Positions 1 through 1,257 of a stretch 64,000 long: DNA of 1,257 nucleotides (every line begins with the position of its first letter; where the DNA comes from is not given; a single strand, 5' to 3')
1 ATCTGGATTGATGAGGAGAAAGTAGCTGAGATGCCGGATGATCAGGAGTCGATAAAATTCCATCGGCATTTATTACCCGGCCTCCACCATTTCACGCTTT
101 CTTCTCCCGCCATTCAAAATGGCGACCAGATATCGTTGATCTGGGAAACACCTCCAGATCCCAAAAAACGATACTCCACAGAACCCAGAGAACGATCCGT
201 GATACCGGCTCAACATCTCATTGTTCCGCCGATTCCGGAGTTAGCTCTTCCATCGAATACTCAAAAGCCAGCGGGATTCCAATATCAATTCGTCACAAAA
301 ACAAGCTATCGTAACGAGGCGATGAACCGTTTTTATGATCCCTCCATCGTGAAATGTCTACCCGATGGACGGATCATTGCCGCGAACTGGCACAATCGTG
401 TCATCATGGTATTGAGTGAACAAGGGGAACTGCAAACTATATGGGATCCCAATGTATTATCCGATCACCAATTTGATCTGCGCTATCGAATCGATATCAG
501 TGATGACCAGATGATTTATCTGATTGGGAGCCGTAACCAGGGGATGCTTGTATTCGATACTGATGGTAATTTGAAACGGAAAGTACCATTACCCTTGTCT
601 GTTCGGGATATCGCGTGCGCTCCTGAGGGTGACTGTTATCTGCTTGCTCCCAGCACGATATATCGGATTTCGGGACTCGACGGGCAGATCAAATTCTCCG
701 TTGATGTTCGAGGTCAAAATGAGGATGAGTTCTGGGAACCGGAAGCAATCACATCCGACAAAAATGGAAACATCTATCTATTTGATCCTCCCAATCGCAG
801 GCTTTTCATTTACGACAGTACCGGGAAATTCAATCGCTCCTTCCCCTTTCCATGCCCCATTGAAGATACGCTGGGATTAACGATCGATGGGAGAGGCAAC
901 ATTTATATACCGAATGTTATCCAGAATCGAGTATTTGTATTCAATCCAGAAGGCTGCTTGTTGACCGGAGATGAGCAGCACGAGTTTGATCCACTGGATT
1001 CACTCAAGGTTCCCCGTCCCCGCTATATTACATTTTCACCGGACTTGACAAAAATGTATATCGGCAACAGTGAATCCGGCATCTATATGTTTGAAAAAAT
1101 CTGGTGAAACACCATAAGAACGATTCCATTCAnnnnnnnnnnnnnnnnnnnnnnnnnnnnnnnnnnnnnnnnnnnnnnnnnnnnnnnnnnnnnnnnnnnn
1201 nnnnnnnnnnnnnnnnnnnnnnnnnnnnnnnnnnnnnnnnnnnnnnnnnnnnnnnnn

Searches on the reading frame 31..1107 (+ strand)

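Call 27: search_protein_families(library=pfam, proteins=[window:31-1107:+], max_evalue=0.00001)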
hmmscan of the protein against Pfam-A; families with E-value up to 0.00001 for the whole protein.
window:31-1107:+ (358 aa): 1 family
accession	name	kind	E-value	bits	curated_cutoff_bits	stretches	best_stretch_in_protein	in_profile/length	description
PF17170.10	DUF5128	-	3.1e-07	30.3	22.9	0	217-270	72-127/321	6-bladed beta-propeller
